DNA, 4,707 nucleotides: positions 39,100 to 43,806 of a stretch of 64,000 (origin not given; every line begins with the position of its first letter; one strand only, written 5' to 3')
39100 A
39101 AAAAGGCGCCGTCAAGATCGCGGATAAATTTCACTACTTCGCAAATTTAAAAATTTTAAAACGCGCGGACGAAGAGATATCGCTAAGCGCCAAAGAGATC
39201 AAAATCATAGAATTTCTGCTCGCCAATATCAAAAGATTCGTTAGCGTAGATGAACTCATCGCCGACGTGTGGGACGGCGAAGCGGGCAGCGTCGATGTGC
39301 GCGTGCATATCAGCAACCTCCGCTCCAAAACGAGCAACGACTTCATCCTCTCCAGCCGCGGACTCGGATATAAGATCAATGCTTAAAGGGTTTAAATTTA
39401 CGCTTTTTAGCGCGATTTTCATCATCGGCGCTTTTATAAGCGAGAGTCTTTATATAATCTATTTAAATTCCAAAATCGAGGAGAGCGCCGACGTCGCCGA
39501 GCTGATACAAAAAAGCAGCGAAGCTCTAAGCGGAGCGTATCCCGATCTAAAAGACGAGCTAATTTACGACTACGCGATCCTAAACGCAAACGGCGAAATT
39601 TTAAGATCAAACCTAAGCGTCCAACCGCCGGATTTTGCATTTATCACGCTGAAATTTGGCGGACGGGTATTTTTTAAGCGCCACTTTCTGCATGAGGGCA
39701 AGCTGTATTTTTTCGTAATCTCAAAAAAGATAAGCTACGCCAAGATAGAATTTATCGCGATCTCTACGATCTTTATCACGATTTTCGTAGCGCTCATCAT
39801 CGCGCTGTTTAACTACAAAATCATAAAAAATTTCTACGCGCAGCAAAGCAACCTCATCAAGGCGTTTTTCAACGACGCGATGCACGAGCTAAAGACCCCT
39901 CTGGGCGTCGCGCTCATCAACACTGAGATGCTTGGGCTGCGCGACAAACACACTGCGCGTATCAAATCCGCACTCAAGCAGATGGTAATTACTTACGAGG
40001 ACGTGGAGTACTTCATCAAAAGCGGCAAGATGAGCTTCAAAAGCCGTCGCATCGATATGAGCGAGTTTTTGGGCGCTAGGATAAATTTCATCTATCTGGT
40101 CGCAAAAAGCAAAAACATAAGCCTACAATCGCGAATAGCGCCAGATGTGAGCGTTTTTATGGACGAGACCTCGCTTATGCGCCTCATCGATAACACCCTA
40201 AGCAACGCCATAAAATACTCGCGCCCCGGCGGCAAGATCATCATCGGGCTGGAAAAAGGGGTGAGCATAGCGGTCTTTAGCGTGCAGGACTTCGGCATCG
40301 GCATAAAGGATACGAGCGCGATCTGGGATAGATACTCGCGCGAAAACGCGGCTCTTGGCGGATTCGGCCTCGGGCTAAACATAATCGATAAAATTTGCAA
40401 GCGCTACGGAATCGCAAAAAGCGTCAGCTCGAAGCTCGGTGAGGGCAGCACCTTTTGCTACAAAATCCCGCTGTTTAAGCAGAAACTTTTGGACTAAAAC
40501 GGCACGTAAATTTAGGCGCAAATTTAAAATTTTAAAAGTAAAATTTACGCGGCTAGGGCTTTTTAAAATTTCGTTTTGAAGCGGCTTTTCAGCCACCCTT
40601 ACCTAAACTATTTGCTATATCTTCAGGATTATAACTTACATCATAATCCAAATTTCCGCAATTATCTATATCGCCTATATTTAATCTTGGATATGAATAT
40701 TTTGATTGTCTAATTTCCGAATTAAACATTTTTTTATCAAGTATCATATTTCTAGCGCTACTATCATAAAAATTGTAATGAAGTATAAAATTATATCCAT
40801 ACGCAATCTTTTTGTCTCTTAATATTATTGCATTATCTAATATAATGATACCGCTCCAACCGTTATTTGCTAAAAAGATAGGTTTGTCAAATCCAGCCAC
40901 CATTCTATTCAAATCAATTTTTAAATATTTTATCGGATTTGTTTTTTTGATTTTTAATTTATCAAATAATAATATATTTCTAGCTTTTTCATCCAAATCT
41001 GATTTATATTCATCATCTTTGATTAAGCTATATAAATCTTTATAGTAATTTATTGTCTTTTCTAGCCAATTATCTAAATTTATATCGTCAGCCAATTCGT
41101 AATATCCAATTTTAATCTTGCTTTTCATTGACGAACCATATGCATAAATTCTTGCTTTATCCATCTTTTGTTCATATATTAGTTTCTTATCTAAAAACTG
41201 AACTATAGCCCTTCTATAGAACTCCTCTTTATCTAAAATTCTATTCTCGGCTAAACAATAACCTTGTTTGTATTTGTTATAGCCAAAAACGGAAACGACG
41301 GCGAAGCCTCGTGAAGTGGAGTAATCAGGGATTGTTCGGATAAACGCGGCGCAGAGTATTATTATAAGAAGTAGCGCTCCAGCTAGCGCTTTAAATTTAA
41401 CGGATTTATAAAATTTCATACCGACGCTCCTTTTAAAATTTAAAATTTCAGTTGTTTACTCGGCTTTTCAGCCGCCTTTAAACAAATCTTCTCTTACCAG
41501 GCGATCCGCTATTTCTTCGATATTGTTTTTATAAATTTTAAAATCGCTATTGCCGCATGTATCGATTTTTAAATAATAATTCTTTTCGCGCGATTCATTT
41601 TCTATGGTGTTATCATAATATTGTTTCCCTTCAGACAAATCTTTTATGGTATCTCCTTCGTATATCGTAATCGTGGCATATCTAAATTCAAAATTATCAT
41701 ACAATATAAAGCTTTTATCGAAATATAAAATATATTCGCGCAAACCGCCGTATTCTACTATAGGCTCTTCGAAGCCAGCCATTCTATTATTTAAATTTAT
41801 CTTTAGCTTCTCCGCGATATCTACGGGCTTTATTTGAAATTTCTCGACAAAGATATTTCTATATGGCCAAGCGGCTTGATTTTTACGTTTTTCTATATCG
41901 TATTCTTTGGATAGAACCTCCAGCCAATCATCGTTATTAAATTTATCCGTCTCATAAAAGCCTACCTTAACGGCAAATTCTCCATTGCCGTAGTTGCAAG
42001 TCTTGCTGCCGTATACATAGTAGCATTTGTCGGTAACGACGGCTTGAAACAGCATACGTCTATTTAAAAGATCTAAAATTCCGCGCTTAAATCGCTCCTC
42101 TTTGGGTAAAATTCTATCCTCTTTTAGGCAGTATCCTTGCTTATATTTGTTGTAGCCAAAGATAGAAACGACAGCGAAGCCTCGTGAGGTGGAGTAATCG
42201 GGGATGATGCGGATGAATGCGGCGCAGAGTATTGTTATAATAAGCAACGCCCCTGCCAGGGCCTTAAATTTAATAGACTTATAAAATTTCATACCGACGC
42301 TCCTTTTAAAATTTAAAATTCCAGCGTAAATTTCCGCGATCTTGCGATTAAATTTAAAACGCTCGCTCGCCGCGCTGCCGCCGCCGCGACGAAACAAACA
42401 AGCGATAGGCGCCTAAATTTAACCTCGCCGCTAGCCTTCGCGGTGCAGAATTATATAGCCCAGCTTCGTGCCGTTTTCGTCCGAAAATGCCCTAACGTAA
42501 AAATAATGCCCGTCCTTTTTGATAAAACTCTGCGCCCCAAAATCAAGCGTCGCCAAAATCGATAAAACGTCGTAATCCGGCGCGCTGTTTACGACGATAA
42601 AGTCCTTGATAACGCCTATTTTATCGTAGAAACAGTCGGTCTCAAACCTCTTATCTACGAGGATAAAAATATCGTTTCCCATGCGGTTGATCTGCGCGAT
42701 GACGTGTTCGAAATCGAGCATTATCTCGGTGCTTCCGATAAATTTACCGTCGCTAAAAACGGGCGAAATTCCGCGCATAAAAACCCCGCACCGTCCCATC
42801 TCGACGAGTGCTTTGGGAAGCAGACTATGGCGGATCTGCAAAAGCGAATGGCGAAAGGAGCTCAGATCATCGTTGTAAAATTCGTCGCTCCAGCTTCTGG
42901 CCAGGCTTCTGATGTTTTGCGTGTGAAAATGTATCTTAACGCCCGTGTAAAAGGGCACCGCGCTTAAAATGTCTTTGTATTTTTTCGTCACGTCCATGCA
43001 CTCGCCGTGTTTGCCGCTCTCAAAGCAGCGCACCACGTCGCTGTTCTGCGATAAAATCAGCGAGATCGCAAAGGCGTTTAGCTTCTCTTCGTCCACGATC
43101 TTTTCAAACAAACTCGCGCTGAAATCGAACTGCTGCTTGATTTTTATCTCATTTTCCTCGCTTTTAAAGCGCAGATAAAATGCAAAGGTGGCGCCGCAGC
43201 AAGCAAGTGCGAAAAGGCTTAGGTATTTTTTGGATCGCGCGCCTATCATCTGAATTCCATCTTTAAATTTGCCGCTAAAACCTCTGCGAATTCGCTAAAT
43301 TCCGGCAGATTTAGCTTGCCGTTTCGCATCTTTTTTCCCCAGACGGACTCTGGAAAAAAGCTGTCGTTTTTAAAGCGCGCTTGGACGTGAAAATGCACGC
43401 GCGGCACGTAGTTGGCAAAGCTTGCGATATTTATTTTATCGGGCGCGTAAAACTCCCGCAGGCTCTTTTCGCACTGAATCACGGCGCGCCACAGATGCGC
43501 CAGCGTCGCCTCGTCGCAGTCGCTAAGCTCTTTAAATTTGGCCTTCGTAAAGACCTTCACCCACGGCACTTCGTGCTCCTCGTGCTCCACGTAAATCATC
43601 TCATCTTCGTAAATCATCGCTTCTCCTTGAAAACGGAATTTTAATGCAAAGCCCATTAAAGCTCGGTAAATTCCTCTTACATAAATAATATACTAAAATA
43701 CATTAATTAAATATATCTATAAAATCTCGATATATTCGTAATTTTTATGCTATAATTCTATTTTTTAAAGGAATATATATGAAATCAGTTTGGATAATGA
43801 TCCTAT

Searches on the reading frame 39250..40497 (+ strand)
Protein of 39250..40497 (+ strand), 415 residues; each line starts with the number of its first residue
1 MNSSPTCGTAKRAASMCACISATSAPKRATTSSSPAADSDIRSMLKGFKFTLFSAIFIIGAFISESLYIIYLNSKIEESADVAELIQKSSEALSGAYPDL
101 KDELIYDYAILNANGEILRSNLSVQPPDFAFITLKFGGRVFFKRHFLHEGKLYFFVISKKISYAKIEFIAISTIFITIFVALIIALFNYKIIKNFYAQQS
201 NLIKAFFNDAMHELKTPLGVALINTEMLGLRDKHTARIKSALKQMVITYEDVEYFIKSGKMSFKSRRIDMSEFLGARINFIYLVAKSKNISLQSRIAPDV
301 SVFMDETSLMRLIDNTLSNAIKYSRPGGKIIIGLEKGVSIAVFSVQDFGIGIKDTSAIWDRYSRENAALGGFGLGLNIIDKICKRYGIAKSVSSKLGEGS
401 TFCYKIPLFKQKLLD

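Call 14: search_protein_families(library=pfam, proteins=[window:39250-40497:+], max_evalue=0.001)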
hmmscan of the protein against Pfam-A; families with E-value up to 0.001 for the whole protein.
window:39250-40497:+ (415 aa): 2 families
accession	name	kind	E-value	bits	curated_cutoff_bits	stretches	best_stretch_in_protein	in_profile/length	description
PF02518.31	HATPase_c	-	2.1e-15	57.5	26.4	1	305-408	2-109/111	Histidine kinase-, DNA gyrase B-, and HSP90-like ATPase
PF00512.31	HisKA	-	6.3e-05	23.4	26.9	1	205-247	4-52/66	His Kinase A (phospho-acceptor) domain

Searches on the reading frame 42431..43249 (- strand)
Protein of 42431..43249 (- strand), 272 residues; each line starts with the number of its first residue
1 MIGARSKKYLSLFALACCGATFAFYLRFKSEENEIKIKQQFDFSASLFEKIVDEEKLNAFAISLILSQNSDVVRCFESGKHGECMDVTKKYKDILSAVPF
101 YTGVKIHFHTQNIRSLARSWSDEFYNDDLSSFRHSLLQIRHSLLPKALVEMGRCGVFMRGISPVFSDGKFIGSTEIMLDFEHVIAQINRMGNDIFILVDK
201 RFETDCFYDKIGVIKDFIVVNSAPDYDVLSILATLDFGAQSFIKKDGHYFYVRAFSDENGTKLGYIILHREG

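Call 14: search_protein_families(library=pfam, proteins=[window:42431-43249:-], max_evalue=0.001)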
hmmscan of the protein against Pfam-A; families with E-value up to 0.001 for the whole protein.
window:42431-43249:- (272 aa): 1 family
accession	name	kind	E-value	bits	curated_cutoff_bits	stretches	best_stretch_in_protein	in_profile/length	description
PF14827.12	dCache_3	-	9.5e-10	38.9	25.7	1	106-201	71-166/239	Double sensory domain of two-component sensor kinase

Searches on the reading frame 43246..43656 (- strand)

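Call 14: search_protein_families(library=pfam, proteins=[window:43246-43656:-], max_evalue=0.001)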
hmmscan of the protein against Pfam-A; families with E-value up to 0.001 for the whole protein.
window:43246-43656:- (136 aa): 1 family
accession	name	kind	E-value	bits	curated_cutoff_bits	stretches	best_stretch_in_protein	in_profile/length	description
PF01230.28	HIT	-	1.7e-07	32.2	21.5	1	15-96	9-97/98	HIT domain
